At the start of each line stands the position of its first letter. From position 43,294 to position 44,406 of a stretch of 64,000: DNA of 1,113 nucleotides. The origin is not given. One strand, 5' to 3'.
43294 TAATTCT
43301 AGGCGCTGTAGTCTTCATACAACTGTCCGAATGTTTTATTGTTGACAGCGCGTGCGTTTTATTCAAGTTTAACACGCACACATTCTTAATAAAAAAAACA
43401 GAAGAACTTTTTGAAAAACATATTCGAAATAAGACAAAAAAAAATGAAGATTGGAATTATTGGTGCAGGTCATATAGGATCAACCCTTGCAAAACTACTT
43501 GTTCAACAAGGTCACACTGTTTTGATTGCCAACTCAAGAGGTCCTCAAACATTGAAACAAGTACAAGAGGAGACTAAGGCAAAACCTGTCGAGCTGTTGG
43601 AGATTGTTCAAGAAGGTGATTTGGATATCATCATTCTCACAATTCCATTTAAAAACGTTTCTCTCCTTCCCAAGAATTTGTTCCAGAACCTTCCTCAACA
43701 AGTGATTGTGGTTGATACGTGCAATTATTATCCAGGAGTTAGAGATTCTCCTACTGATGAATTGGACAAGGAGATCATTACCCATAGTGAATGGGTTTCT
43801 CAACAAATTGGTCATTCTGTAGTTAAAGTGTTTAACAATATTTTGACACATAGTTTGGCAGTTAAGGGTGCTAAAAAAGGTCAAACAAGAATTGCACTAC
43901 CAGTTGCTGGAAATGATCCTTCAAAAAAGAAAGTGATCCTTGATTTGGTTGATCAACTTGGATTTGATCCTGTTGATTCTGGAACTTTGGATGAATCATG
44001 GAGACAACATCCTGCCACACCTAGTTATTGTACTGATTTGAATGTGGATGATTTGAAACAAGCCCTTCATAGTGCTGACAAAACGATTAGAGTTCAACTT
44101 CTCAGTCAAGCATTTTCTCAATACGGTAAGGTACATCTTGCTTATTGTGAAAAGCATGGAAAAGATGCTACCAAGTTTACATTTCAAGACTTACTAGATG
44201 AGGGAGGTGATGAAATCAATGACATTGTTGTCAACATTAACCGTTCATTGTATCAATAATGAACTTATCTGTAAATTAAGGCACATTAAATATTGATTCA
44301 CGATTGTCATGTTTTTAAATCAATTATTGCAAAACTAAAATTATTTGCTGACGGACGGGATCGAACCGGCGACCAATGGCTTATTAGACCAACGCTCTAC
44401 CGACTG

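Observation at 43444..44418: Bacterial-type F420-dependent NADP reductase-like (COG2085) intronless gene beside a tRNA: horizontal-transfer candidate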

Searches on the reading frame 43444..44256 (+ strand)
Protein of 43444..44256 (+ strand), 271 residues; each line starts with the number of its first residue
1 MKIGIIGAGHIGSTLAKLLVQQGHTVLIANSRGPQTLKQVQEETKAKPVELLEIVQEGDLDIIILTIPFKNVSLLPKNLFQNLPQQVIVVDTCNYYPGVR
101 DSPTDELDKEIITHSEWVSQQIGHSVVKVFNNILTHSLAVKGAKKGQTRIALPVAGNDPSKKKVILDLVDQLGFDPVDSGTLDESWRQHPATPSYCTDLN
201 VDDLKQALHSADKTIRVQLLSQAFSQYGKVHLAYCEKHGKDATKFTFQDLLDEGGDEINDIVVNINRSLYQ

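Call 4: search_protein_families(library=pfam, proteins=[window:43444-44256:+], max_evalue=0.01)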
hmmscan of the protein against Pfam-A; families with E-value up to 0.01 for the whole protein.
window:43444-44256:+ (271 aa): 13 families
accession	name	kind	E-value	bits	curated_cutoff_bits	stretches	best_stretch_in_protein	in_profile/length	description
PF03807.23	F420_oxidored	-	2.6e-18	66.8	21.6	1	2-95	1-94/94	NADP oxidoreductase coenzyme F420-dependent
PF03446.21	NAD_binding_2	-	1.3e-08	35.5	21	1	2-107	1-107/161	NAD binding domain of 6-phosphogluconate dehydrogenase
PF02826.25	2-Hacid_dh_C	-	4.5e-08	33.1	25.1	1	2-92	38-126/178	D-isomer specific 2-hydroxyacid dehydrogenase, NAD binding domain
PF01488.26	Shikimate_DH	-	4.4e-05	24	24.3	1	2-72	14-88/138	Shikimate / quinate 5-dehydrogenase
PF01210.29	NAD_Gly3P_dh_N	-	0.00026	21.4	23.1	1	2-45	1-43/158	NAD-dependent glycerol-3-phosphate dehydrogenase N-terminus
PF02737.24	3HCDH_N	-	0.00039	20.8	22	1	2-46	1-44/180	3-hydroxyacyl-CoA dehydrogenase, NAD binding domain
PF02558.23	ApbA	-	0.00052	20.1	22.2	1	3-89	1-96/150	Ketopantoate reductase PanE/ApbA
PF03721.20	UDPG_MGDP_dh_N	-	0.0027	17.8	27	1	1-29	1-29/187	UDP-glucose/GDP-mannose dehydrogenase family, NAD binding domain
PF02254.24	TrkA_N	-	0.0041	17.9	23.8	1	4-43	2-40/116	TrkA-N domain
PF13450.12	NAD_binding_8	-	0.0041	17.8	21.9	1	5-28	1-24/68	NAD(P)-binding Rossmann-like domain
PF07991.19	KARI_N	-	0.0046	17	20.6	1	2-69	6-70/165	Acetohydroxy acid isomeroreductase, NADPH-binding domain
PF03435.24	Sacchrp_dh_NADP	-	0.0058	17.4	25.1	0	3-45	1-47/129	Saccharopine dehydrogenase NADP binding domain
PF10727.15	Rossmann-like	-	0.006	16.8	23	1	1-81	15-94/131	Rossmann-like domain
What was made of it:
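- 43447..43728 (+): N-terminal Rossmann NADP(H)-binding domain (residues 2-95). It includes GAGHIG (residues 7-12, 43462-43479) and the NSRGP 2'-phosphate-type motif (residues 30-34, 43531-43545). Pfam PF03807 covers residues 2-95 (call 4).
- Checked: Pfam F420_oxidored, E=2.6e-18, 66.8 bits against a cutoff of 21.6, residues 2-95 (call 4).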

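Call 5: search_protein_families(library=ncbifam, proteins=[window:43444-44256:+], max_evalue=0.01)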
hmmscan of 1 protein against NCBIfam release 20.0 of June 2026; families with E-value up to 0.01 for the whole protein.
window:43444-44256:+ (271 aa): 35 families (the best 25 are shown)
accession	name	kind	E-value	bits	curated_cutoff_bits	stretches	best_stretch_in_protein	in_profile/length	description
NF005650.0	PRK07417.1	equivalog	6.7e-09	35.4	290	1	1-92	2-91/281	prephenate/arogenate dehydrogenase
TIGR01915.1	npdG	equivalog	1.1e-08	35.3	149.8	1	1-186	1-195/220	NADPH-dependent F420 reductase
NF006409.0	PRK08655.1-3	equivalog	1.3e-07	31.4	310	1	1-94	1-92/290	prephenate dehydrogenase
TIGR02853.1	spore_dpaA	equivalog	1e-06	28.3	319.65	1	5-94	156-241/287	dipicolinic acid synthetase subunit A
NF007161.0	PRK09599.1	subfamily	2.9e-06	26.7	271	1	1-95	1-96/302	NADP-dependent phosphogluconate dehydrogenase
TIGR00872.1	gnd_rel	equivalog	7.6e-06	25.4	297.2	1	1-96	1-96/299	phosphogluconate dehydrogenase (NAD(+)-dependent, decarboxylating)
NF005091.0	PRK06522.2-2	equivalog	1.4e-05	24.5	252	1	1-86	2-97/302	2-dehydropantoate 2-reductase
NF005694.0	PRK07502.1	equivalog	1.8e-05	24.2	409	1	2-93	8-100/310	prephenate/arogenate dehydrogenase family protein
NF007039.0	PRK09496.3-2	equivalog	1.9e-05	23.7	293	1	1-49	1-48/446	Trk system potassium transporter TrkA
NF006162.0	PRK08306.1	equivalog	2.2e-05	23.9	261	1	4-93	158-243/297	dipicolinate synthase subunit DpsA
NF008592.0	PRK11559.1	equivalog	2.3e-05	23.9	397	1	1-101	3-104/296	2-hydroxy-3-oxopropionate reductase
NF001309.0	PRK00257.1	equivalog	6.7e-05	22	434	1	2-92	118-206/379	4-phosphoerythronate dehydrogenase PdxB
NF011381.1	PRK14806.1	equivalog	0.00014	20.2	902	1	2-96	5-100/733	bifunctional prephenate dehydrogenase/3-phosphoshikimate 1-carboxyvinyltransferase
NF011212.0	PRK14619.1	equivalog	0.00015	21.1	377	1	2-45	7-50/309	NAD(P)H-dependent glycerol-3-phosphate dehydrogenase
NF006307.0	PRK08507.1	equivalog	0.0002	20.6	295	1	1-92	1-90/275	prephenate dehydrogenase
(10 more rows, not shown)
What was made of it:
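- On Fno/NpdG equivalog (NCBIfam TIGR01915, NADPH-dependent F420 reductase): 35.3 bits against a cutoff of 149.8 (call 5)
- Closest known: F420H2:NADP+ oxidoreductase Fno/NpdG. Different: The NCBIfam equivalog score is 35 against a cutoff of 150 (call 5).
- The npdG equivalog model is far below threshold, at 35.3 against 149.8 bits (call 5).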

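Call 7: find_homologous_proteins(query=window:43444-44256:+, max_evalue=0.00001)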
Query window:43444-44256:+ (271 aa): 5246 proteins with E <= 0.00001 among 5729 candidates; the best 120 are listed.
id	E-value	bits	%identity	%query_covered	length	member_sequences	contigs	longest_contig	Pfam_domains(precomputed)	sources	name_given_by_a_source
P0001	2.3e-176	603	100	100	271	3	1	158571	PF03446.22,PF02826.26,PF03807.24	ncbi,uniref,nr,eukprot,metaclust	ncbi:predicted protein [Naegleria gruberi]|uniref:Predicted protein n=1 Tax=Naegleria gruberi TaxID=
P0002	1.4e-84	302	52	96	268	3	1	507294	PF03446.22,PF02826.26,PF03807.24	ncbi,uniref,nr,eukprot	ncbi:predicted protein [Naegleria gruberi]|uniref:Predicted protein n=1 Tax=Naegleria gruberi TaxID=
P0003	3.4e-84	301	49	96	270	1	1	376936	PF03446.22,PF02826.26,PF03807.24,PF01488.27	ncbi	ncbi:hypothetical protein ABK040_002967 [Willaertia magna]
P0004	2.3e-71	258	49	99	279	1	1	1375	PF03446.22,PF02826.26,PF03807.24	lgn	-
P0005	1.7e-70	256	52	79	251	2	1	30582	PF03446.22,PF02826.26,PF03807.24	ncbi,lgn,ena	-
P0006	6.1e-69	251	53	78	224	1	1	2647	PF10727.16,PF03446.22,PF02826.26,PF03807.24,PF07991.19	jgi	jgi:predicted dinucleotide-binding enzyme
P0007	1.4e-68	249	54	75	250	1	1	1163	PF10727.16,PF03446.22,PF02826.26,PF03807.24,PF07991.19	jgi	jgi:predicted dinucleotide-binding enzyme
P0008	1.6e-68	249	53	78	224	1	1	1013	PF10727.16,PF03446.22,PF02826.26,PF03807.24,PF07991.19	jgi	jgi:predicted dinucleotide-binding enzyme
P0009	3.7e-68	248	54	75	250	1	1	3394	PF10727.16,PF03446.22,PF02826.26,PF03807.24,PF07991.19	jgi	jgi:predicted dinucleotide-binding enzyme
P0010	3.7e-68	248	54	75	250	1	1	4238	PF10727.16,PF03446.22,PF02826.26,PF03807.24,PF07991.19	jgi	jgi:predicted dinucleotide-binding enzyme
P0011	3.7e-68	248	54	75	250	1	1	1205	PF10727.16,PF03446.22,PF02826.26,PF03807.24,PF07991.19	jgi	jgi:predicted dinucleotide-binding enzyme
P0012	9.7e-68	247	47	99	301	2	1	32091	PF03446.22,PF03807.24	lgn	-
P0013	1.1e-67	246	51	78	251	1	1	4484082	PF10727.16,PF03446.22,PF02826.26,PF03807.24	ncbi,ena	-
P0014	5.1e-67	244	45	95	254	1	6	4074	PF10727.16,PF03446.22,PF02826.26,PF03807.24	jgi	jgi:predicted dinucleotide-binding enzyme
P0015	1.3e-66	243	53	74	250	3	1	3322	PF03446.22,PF02826.26,PF03807.24,PF07991.19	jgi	jgi:predicted dinucleotide-binding enzyme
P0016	1.1e-65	240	53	73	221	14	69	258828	PF03446.22,PF02826.26,PF03807.24,PF07991.19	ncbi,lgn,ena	ncbi:MAG: NAD(P)-binding domain-containing protein [Caldibacillus sp.]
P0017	1.6e-65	239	44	95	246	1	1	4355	PF03446.22,PF02826.26,PF03807.24,PF07991.19,PF01488.27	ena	-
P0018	1.7e-65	239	49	80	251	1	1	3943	PF10727.16,PF03446.22,PF02826.26,PF01210.30,PF03807.24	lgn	-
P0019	2.1e-65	239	50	80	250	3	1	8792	PF10727.16,PF03446.22,PF02826.26,PF03807.24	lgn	-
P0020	8.5e-65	237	50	79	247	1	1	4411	PF10727.16,PF03446.22,PF02826.26,PF03807.24,PF07991.19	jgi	jgi:predicted dinucleotide-binding enzyme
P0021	1.2e-64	236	51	79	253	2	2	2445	PF10727.16,PF03446.22,PF02826.26,PF01210.30,PF03807.24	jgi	jgi:8-hydroxy-5-deazaflavin:NADPH oxidoreductase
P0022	1.3e-64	236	52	73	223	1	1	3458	PF03446.22,PF02826.26,PF03807.24,PF07991.19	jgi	jgi:predicted dinucleotide-binding enzyme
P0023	2.5e-64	235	50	76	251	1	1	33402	PF03446.22,PF02826.26,PF03807.24,PF01488.27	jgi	jgi:8-hydroxy-5-deazaflavin:NADPH oxidoreductase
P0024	3.0e-64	235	50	80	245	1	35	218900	PF10727.16,PF03446.22,PF02826.26,PF03807.24,PF07991.19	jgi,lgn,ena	-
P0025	3.7e-64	235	49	80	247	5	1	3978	PF10727.16,PF03446.22,PF02826.26,PF03807.24,PF07991.19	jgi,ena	-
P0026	4.0e-64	235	52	74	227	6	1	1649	PF10727.16,PF03446.22,PF02826.26,PF03807.24,PF07991.19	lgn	-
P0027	6.2e-64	234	52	71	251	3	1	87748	PF10727.16,PF03446.22,PF02826.26,PF03807.24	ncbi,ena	-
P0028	7.8e-64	234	50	80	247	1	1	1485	PF03446.22,PF02826.26,PF03807.24,PF07991.19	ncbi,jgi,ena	jgi:predicted dinucleotide-binding enzyme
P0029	8.6e-64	234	51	77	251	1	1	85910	PF10727.16,PF03446.22,PF02826.26,PF03807.24,PF07991.19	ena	-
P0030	1.0e-63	233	54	79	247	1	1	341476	PF10727.16,PF03446.22,PF02826.26,PF03807.24,PF07991.19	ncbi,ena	-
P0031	1.2e-63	233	49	76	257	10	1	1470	PF10727.16,PF03446.22,PF02826.26,PF03807.24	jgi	jgi:8-hydroxy-5-deazaflavin:NADPH oxidoreductase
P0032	1.5e-63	233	51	69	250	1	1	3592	PF10727.16,PF03446.22,PF02826.26,PF03807.24,PF07991.19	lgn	-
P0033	2.3e-63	232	53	73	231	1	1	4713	PF03446.22,PF02826.26,PF03807.24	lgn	-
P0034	2.4e-63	232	53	69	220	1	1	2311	PF03446.22,PF02826.26,PF03807.24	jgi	jgi:8-hydroxy-5-deazaflavin:NADPH oxidoreductase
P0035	2.9e-63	232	50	74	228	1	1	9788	PF10727.16,PF03446.22,PF02826.26,PF03807.24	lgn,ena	-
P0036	3.3e-63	232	52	74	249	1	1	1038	PF10727.16,PF03446.22,PF02826.26,PF03807.24,PF07991.19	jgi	jgi:hypothetical protein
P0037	3.6e-63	232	50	78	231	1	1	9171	PF03446.22,PF02826.26,PF03807.24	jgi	jgi:8-hydroxy-5-deazaflavin:NADPH oxidoreductase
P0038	3.7e-63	232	48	78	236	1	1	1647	PF10727.16,PF03446.22,PF02826.26,PF03807.24,PF07991.19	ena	-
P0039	4.0e-63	231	51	74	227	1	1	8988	PF10727.16,PF03446.22,PF02826.26,PF03807.24,PF07991.19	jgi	jgi:predicted dinucleotide-binding enzyme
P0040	5.2e-63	231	53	73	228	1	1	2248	PF03446.22,PF02826.26,PF03807.24,PF07991.19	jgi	jgi:8-hydroxy-5-deazaflavin:NADPH oxidoreductase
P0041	6.2e-63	231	50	77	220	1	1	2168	PF03446.22,PF02826.26,PF03807.24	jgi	-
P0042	6.5e-63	231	52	75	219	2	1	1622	PF10727.16,PF03446.22,PF02826.26,PF03807.24,PF07991.19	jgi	jgi:8-hydroxy-5-deazaflavin:NADPH oxidoreductase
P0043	7.7e-63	231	52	78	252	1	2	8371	PF10727.16,PF03446.22,PF02826.26,PF03807.24,PF07991.19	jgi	jgi:predicted dinucleotide-binding enzyme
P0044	8.8e-63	230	52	69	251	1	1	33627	PF10727.16,PF03446.22,PF02826.26,PF03807.24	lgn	-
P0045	9.9e-63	230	51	78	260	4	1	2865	PF10727.16,PF03446.22,PF02826.26,PF03807.24,PF07991.19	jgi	jgi:predicted dinucleotide-binding enzyme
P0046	1.1e-62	230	52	72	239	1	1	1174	PF10727.16,PF03446.22,PF02826.26,PF03807.24,PF07991.19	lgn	-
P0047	1.3e-62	230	53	73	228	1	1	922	PF03446.22,PF02826.26,PF03807.24,PF07991.19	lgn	-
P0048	1.4e-62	230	52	73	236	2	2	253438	PF03446.22,PF02826.26,PF03807.24,PF07991.19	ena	-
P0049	1.4e-62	230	51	73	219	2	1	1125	PF03446.22,PF02826.26,PF03807.24,PF07991.19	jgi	jgi:8-hydroxy-5-deazaflavin:NADPH oxidoreductase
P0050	1.5e-62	230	53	73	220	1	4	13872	PF10727.16,PF03446.22,PF02826.26,PF03807.24,PF07991.19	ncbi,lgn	-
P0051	1.5e-62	230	50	77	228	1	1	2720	PF03446.22,PF02826.26,PF03807.24,PF07991.19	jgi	jgi:predicted dinucleotide-binding enzyme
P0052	1.5e-62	230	47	79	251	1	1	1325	PF10727.16,PF03446.22,PF02826.26,PF03807.24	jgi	jgi:8-hydroxy-5-deazaflavin:NADPH oxidoreductase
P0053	1.5e-62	230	50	78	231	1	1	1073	PF03446.22,PF02826.26,PF03807.24,PF07991.19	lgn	-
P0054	1.7e-62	229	50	74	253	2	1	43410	PF10727.16,PF03446.22,PF02826.26,PF03807.24,PF07991.19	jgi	jgi:predicted dinucleotide-binding enzyme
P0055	1.8e-62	229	53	73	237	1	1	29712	PF10727.16,PF03446.22,PF02826.26,PF03807.24,PF07991.19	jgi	jgi:predicted dinucleotide-binding enzyme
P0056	1.8e-62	229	52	74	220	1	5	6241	PF10727.16,PF03446.22,PF02826.26,PF03807.24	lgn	-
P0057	1.9e-62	229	51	72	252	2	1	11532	PF10727.16,PF03446.22,PF02826.26,PF01210.30,PF03807.24,PF07991.19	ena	-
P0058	2.1e-62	229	53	72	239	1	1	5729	PF10727.16,PF03446.22,PF02826.26,PF03807.24,PF07991.19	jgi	jgi:predicted dinucleotide-binding enzyme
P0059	2.1e-62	229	50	76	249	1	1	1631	PF10727.16,PF03446.22,PF02826.26,PF03807.24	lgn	-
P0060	2.4e-62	229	54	72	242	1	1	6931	PF10727.16,PF03446.22,PF02826.26,PF03807.24,PF07991.19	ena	-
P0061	2.4e-62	229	51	74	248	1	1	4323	PF03446.22,PF02826.26,PF03807.24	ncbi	-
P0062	2.4e-62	229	50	73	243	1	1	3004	PF03446.22,PF02826.26,PF03807.24,PF07991.19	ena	-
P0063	2.5e-62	229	53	73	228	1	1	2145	PF03446.22,PF02826.26,PF03807.24,PF07991.19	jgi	jgi:8-hydroxy-5-deazaflavin:NADPH oxidoreductase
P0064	2.5e-62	229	48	79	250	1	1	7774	PF10727.16,PF03446.22,PF02826.26,PF03807.24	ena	-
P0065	2.7e-62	229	48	79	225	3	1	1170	PF03446.22,PF02826.26,PF03807.24,PF07991.19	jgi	jgi:predicted dinucleotide-binding enzyme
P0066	2.9e-62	229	50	79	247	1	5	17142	PF10727.16,PF03446.22,PF02826.26,PF03807.24,PF07991.19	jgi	jgi:predicted dinucleotide-binding enzyme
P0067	3.0e-62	229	52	75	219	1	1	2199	PF10727.16,PF03446.22,PF02826.26,PF03807.24,PF07991.19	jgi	jgi:8-hydroxy-5-deazaflavin:NADPH oxidoreductase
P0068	3.1e-62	229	47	79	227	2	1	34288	PF10727.16,PF03446.22,PF02826.26,PF03807.24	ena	-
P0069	3.1e-62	229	47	79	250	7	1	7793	PF10727.16,PF03446.22,PF02826.26,PF03807.24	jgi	jgi:8-hydroxy-5-deazaflavin:NADPH oxidoreductase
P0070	3.1e-62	229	49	78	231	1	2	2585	PF03446.22,PF02826.26,PF03807.24,PF07991.19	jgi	jgi:8-hydroxy-5-deazaflavin:NADPH oxidoreductase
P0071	3.3e-62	228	47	79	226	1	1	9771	PF10727.16,PF03446.22,PF02826.26,PF03807.24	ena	-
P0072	3.5e-62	228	53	72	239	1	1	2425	PF10727.16,PF03446.22,PF02826.26,PF03807.24,PF07991.19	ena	-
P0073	3.6e-62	228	51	74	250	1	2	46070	PF10727.16,PF03446.22,PF02826.26,PF03807.24,PF07991.19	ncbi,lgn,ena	-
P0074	3.7e-62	228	55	74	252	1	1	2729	PF10727.16,PF03446.22,PF02826.26,PF03807.24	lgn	-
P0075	4.1e-62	228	52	71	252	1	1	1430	PF10727.16,PF03446.22,PF02826.26,PF01210.30,PF03807.24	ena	-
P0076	4.3e-62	228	53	73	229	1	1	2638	PF03446.22,PF02826.26,PF03807.24,PF07991.19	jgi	jgi:predicted dinucleotide-binding enzyme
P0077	4.5e-62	228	49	74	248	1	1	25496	PF03446.22,PF02826.26,PF03807.24,PF07991.19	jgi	jgi:8-hydroxy-5-deazaflavin:NADPH oxidoreductase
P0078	5.0e-62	228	53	73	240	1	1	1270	PF10727.16,PF03446.22,PF02826.26,PF03807.24,PF07991.19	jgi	jgi:predicted dinucleotide-binding enzyme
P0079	5.0e-62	228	53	72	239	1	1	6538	PF10727.16,PF03446.22,PF02826.26,PF03807.24,PF07991.19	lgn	-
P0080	5.4e-62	228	47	80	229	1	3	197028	PF03446.22,PF02826.26,PF03807.24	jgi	jgi:predicted dinucleotide-binding enzyme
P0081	5.7e-62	228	50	75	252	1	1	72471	PF10727.16,PF03446.22,PF02826.26,PF03807.24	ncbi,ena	-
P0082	5.7e-62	228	50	74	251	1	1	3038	PF10727.16,PF03446.22,PF02826.26,PF03807.24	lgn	-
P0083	6.2e-62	228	52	73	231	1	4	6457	PF10727.16,PF03446.22,PF02826.26,PF03807.24,PF07991.19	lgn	-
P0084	6.5e-62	227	47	79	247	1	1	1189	PF10727.16,PF03446.22,PF02826.26,PF03807.24,PF07991.19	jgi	jgi:predicted dinucleotide-binding enzyme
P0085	7.0e-62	227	47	87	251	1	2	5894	PF10727.16,PF03446.22,PF02826.26,PF03807.24,PF07991.19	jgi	jgi:predicted dinucleotide-binding enzyme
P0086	8.1e-62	227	50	77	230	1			PF03446.22,PF02826.26,PF03807.24,PF07991.19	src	-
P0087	8.1e-62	227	52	73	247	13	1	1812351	PF10727.16,PF03446.22,PF02826.26,PF03807.24,PF07991.19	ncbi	ncbi:NADPH-dependent F420 reductase [Hymenobacter seoulensis]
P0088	8.3e-62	227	48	79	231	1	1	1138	PF10727.16,PF03446.22,PF02826.26,PF03807.24,PF07991.19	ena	-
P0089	8.6e-62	227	52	74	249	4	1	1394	PF03446.22,PF02826.26,PF03807.24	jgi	jgi:predicted dinucleotide-binding enzyme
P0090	8.6e-62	227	51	74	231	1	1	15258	PF03446.22,PF02826.26,PF03807.24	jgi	jgi:8-hydroxy-5-deazaflavin:NADPH oxidoreductase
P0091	9.5e-62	227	47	79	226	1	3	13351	PF10727.16,PF03446.22,PF02826.26,PF03807.24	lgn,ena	-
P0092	9.5e-62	227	54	78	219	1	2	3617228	PF03446.22,PF02826.26,PF03807.24,PF07991.19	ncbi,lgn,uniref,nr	ncbi:NADPH-dependent F420 reductase [Alicyclobacillus cycloheptanicus]|uniref:Dinucleotide-binding e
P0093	9.7e-62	227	53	75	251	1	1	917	PF10727.16,PF03446.22,PF02826.26,PF01210.30,PF03807.24,PF07991.19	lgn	-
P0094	1.0e-61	227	52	73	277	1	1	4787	PF10727.16,PF03446.22,PF02826.26,PF03807.24,PF07991.19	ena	-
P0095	1.1e-61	227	48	80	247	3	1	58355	PF10727.16,PF03446.22,PF02826.26,PF03807.24,PF07991.19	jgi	jgi:predicted dinucleotide-binding enzyme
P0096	1.1e-61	227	52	72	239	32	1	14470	PF10727.16,PF03446.22,PF02826.26,PF03807.24,PF07991.19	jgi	jgi:predicted dinucleotide-binding enzyme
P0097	1.1e-61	227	53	73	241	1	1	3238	PF10727.16,PF03446.22,PF02826.26,PF03807.24,PF07991.19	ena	-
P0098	1.2e-61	227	51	75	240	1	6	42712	PF10727.16,PF03446.22,PF02826.26,PF03807.24,PF07991.19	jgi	jgi:predicted dinucleotide-binding enzyme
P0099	1.2e-61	227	52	73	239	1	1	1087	PF10727.16,PF03446.22,PF02826.26,PF03807.24,PF07991.19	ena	-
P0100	1.2e-61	227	51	73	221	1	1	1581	PF03446.22,PF02826.26,PF03807.24,PF07991.19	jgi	jgi:hypothetical protein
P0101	1.3e-61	227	49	80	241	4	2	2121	PF03446.22,PF02826.26,PF03807.24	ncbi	-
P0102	1.3e-61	227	53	72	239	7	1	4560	PF10727.16,PF03446.22,PF02826.26,PF03807.24,PF07991.19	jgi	-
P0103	1.3e-61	227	52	73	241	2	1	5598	PF10727.16,PF03446.22,PF02826.26,PF03807.24,PF07991.19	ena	-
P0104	1.3e-61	226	47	79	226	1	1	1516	PF10727.16,PF03446.22,PF02826.26,PF03807.24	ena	-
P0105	1.3e-61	226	51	79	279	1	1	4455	PF10727.16,PF03446.22,PF02826.26,PF03807.24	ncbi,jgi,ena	jgi:predicted dinucleotide-binding enzyme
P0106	1.4e-61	226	54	78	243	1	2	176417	PF03446.22,PF02826.26,PF03807.24,PF07991.19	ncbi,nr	ncbi:NADPH-dependent F420 reductase [Alicyclobacillus cycloheptanicus]|nr:NADPH-dependent F420 reduc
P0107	1.4e-61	226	49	80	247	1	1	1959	PF03446.22,PF02826.26,PF03807.24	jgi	jgi:8-hydroxy-5-deazaflavin:NADPH oxidoreductase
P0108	1.6e-61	226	53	73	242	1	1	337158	PF10727.16,PF03446.22,PF02826.26,PF03807.24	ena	-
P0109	1.7e-61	226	52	73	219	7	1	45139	PF10727.16,PF03446.22,PF02826.26,PF03807.24,PF07991.19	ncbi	-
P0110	1.7e-61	226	52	70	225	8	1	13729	PF03446.22,PF02826.26,PF03807.24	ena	-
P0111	1.7e-61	226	53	73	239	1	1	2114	PF10727.16,PF03446.22,PF02826.26,PF03807.24,PF07991.19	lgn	-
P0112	1.8e-61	226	50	73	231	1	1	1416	PF03446.22,PF02826.26,PF03807.24,PF07991.19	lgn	-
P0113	1.8e-61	226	47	79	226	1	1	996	PF10727.16,PF03446.22,PF02826.26,PF03807.24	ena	-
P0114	1.8e-61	226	49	73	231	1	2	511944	PF03446.22,PF02826.26,PF03807.24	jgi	jgi:predicted dinucleotide-binding enzyme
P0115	1.9e-61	226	49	68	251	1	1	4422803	PF10727.16,PF03446.22,PF02826.26,PF03807.24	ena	-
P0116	1.9e-61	226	47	80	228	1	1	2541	PF10727.16,PF03446.22,PF02826.26,PF03807.24,PF07991.19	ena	-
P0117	1.9e-61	226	48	74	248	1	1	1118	PF10727.16,PF03446.22,PF02826.26,PF03807.24,PF07991.19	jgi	jgi:predicted dinucleotide-binding enzyme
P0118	2.1e-61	226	52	74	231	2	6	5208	PF10727.16,PF03446.22,PF02826.26,PF03807.24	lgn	-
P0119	2.2e-61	226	49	75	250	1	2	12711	PF10727.16,PF03446.22,PF02826.26,PF03807.24,PF07991.19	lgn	-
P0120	2.2e-61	226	48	78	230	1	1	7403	PF03446.22,PF02826.26,PF03807.24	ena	-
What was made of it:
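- Checked: The sequence is 100% identical to a deposited N. gruberi protein, and bacterial hits reach E about 1e-70 (call 7).
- Pfam family name and source annotations of homologues (calls 4, 7).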
